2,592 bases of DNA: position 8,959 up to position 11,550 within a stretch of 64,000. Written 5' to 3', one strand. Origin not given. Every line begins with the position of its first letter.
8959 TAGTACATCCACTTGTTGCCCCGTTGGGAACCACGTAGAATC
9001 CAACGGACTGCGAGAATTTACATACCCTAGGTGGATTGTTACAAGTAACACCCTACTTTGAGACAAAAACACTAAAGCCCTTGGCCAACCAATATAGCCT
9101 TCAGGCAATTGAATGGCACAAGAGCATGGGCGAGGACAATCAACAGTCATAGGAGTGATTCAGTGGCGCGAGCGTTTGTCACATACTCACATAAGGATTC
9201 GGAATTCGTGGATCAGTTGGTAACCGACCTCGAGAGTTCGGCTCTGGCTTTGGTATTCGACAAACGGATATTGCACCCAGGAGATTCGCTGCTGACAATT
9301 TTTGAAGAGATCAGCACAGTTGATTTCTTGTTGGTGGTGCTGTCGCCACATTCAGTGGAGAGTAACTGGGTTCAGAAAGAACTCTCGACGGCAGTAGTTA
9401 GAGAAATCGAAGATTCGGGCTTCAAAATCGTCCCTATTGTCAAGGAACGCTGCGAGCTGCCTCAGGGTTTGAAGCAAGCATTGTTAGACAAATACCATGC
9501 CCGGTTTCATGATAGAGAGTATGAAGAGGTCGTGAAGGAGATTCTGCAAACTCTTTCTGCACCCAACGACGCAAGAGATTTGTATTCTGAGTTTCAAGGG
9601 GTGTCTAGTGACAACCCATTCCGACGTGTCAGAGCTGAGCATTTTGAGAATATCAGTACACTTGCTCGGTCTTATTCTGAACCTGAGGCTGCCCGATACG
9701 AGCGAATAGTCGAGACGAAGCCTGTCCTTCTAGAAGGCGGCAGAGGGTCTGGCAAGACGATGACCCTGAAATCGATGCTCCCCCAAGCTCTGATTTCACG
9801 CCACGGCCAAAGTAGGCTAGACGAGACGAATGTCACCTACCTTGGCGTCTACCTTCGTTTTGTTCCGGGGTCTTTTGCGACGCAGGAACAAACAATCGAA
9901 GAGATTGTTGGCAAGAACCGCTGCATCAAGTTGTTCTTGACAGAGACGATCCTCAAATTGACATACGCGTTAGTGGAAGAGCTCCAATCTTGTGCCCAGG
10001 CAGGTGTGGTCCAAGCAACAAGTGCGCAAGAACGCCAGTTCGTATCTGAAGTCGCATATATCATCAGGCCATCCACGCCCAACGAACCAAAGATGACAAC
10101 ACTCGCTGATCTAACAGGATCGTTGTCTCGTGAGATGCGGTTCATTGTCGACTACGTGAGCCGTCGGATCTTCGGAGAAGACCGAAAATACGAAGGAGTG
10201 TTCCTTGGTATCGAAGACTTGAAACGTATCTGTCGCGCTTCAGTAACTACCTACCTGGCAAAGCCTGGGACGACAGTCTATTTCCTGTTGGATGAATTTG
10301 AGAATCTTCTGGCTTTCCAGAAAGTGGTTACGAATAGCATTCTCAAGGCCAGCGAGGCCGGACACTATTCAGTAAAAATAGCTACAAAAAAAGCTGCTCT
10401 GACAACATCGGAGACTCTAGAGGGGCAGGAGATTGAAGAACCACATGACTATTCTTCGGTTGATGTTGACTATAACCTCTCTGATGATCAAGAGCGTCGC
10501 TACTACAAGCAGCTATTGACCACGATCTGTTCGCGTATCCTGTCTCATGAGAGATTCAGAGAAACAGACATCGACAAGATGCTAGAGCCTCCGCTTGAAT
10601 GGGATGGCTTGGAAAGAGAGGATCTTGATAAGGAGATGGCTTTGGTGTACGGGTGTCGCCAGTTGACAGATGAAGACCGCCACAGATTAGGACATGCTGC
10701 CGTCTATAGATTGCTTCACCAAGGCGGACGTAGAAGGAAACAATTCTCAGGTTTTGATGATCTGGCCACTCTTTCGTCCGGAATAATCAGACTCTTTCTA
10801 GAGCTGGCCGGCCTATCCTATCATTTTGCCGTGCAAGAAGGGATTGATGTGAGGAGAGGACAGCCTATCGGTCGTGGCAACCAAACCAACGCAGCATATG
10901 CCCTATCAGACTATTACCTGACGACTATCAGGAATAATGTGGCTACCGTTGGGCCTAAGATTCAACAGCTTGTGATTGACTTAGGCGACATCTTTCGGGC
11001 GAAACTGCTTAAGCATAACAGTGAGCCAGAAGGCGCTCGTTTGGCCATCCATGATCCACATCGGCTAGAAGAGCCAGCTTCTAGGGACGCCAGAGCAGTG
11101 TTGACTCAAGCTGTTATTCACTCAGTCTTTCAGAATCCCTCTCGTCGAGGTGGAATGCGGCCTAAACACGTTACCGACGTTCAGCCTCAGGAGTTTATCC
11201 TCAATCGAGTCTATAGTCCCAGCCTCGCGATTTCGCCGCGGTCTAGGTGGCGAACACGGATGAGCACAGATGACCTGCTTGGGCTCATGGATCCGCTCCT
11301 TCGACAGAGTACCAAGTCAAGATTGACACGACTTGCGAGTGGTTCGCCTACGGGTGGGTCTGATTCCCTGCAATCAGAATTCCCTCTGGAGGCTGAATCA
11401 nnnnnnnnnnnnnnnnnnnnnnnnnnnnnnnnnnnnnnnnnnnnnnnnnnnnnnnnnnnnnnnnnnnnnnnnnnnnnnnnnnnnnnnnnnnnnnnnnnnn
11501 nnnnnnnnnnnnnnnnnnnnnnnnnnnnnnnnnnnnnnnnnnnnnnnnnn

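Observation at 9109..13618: Translationally coupled operon: TIR-P-loop ATPase, unknown 319-aa protein, DNA methyltransferase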

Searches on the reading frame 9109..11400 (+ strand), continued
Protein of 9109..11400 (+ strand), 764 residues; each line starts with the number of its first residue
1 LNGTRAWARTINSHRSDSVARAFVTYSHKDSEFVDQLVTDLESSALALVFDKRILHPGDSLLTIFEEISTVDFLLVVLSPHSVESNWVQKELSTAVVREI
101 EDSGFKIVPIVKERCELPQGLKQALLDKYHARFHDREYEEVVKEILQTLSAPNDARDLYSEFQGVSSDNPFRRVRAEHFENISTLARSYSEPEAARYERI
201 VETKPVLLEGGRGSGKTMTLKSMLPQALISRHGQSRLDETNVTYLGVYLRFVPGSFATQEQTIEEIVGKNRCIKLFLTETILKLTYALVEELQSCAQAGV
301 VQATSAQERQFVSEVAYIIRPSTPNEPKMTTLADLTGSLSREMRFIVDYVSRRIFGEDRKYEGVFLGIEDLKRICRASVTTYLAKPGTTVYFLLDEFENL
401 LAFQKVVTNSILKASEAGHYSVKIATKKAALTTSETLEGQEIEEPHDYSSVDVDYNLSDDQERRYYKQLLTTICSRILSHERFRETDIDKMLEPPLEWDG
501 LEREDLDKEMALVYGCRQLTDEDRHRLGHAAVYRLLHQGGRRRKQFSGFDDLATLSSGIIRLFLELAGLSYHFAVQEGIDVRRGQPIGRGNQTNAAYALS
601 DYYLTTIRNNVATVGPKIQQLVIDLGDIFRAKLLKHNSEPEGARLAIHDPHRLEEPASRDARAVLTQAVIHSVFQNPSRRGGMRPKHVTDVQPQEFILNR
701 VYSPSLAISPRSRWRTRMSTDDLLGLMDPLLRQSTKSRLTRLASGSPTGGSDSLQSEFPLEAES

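Call 70: fold_search(model_id=the predicted structure, library=pdb)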
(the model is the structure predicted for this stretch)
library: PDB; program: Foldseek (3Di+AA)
matches with E <= 10: 1000; with E <= 0.001: 9
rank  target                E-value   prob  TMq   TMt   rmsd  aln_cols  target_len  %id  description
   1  7dfv_B                5.1e-06  1.00  0.21  0.27  23.3       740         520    9  Cryo-EM structure of plant NLR RPP1 tetramer core part (released 2020-12-16)
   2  5m7p_B                1.9e-05  1.00  0.14  0.22  25.3       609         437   10  Crystal structure of NtrX from Brucella abortus in complex with ADP processed with the CrystalDirect automated mountin (released 2017-01-25)
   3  7ylg                  1.9e-04  1.00  0.15  0.68   3.4       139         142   26  Crystal structure of the chicken Toll-like receptor 15 TIR domain (glutathione adduct) (released 2023-05-31)
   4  7ylf                  1.9e-04  1.00  0.15  0.67   3.4       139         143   26  Crystal structure of the chicken Toll-like receptor 15 TIR domain (2-mercaptoethanol adduct) (released 2023-05-31)
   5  9mue_B                3.8e-04  1.00  0.16  0.43   3.5       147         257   21  Cryo-EM structure of CRISPR-associated cA4 bound Cat1 Pentagonal filament assembly in the presence of NAD (ADPR modell (released 2025-04-16)
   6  7nuw                  4.2e-04  1.00  0.15  0.63   3.6       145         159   21  Crystal structure of the TIR domain of human TLR1 (crystallised with Zn2+ ions) (released 2021-08-25)
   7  1fyv                  8.6e-04  1.00  0.15  0.63   3.5       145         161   21  CRYSTAL STRUCTURE OF THE TIR DOMAIN OF HUMAN TLR1 (released 2000-11-22)
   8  3dzd_A                8.6e-04  0.98  0.14  0.24  20.1       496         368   11  Crystal structure of sigma54 activator NTRC4 in the inactive state (released 2008-11-25)
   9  7nux                  9.1e-04  1.00  0.16  0.64   3.3       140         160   21  Crystal structure of the TIR domain of human TLR1 (crystallised without ZN2+ ions) (released 2021-08-25)
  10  4om7_A                1.1e-03  1.00  0.16  0.70   3.4       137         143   23  Crystal structure of TIR domain of TLR6 (released 2014-08-06)
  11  5uzb_A                1.2e-03  1.00  0.15  0.66   4.0       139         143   20  Cryo-EM structure of the MAL TIR domain filament (released 2017-07-26)
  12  7tjf_A                1.3e-03  0.99  0.21  0.30  18.0       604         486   10  S. cerevisiae ORC bound to 84 bp ARS1 DNA (released 2023-01-18)
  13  7uxu_A                1.4e-03  1.00  0.16  0.81   2.9       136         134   24  CryoEM structure of the TIR domain from AbTir in complex with 3AD (released 2022-09-07)
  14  7tji_D                1.5e-03  0.96  0.19  0.29  17.4       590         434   11  S. cerevisiae ORC bound to 84 bp ARS1 DNA and Cdc6 (state 2) with flexible Orc6 N-terminal domain (released 2022-10-05)
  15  8spo_I                1.6e-03  1.00  0.15  0.30   3.7       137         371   20  Tetramerized activation of MapSPARTA bound with NAD+ (released 2023-08-23)
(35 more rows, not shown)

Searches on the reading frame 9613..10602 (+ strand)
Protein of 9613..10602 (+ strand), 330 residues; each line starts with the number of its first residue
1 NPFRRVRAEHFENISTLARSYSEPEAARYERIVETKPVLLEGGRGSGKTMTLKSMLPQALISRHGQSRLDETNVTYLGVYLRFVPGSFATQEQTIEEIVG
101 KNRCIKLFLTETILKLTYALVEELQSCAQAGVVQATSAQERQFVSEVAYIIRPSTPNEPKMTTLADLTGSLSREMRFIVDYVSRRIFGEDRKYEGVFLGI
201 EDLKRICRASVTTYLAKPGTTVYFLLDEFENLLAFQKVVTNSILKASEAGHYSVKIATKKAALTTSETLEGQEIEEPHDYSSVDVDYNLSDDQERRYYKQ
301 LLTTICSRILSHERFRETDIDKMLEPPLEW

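Call 92: search_solved_structures(query=A4, max_evalue=10)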
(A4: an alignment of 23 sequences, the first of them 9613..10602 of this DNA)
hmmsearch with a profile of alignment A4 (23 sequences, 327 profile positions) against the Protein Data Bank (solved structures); distinct sequences matched with E-value up to 10: 37.
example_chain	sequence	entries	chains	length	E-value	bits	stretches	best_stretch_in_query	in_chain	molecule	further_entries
6or5_A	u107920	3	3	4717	2.3e-09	40.3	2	16-62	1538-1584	Midasin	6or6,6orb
6hyp_A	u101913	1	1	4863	2.5e-09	40.2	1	30-58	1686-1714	Midasin,Midasin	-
6i27_A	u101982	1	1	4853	2.5e-09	40.2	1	30-58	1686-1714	Midasin,Midasin,Midasin,Midasin,Midasin,Midasin,Midasin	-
6i26_A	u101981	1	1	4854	2.5e-09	40.2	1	30-58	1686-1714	Midasin,Midasin,Midasin,Midasin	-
5jcs_s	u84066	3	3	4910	2.6e-09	40.1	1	30-58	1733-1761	Midasin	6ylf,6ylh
2hcb_A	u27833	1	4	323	0.0019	20.8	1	36-56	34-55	Chromosomal replication initiator protein dnaA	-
1l8q_A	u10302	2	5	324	0.0019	20.8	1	36-56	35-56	Chromosomal replication initiator protein dnaA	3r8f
8j07_n9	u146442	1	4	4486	0.0054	19.4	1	37-80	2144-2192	Dynein axonemal heavy chain 9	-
5zlu_EE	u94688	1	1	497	0.0058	19.3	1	40-61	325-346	Macrolide efflux protein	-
8bns_A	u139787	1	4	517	0.086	15.4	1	23-61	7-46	AAA ATPase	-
2z4r_A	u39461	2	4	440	0.097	15.2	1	36-59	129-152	Chromosomal replication initiator protein dnaA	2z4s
5aj2_A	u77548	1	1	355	0.27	13.8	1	27-57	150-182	NLR FAMILY CARD DOMAIN-CONTAINING PROTEIN 4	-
7cte_D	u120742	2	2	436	0.27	13.8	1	36-62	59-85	Origin recognition complex subunit 4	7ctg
5uj7_C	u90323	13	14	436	0.27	13.8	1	36-62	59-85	Origin recognition complex subunit 4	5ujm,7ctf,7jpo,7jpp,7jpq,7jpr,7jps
2il1_A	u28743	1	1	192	0.31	13.6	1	40-70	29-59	Rab12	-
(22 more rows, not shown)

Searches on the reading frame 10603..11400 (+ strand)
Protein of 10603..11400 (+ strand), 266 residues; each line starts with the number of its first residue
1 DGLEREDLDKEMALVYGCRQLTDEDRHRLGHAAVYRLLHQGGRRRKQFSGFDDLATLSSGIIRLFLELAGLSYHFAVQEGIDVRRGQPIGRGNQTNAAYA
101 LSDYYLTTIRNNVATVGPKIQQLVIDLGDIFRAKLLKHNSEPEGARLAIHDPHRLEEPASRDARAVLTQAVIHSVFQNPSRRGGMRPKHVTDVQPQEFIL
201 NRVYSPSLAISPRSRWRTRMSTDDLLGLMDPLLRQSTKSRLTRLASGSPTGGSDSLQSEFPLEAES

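Call 91: search_solved_structures(query=A3, max_evalue=10)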
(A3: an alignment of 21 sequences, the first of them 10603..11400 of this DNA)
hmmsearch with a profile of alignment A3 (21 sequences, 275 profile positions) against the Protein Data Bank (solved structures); distinct sequences matched with E-value up to 10: 0.
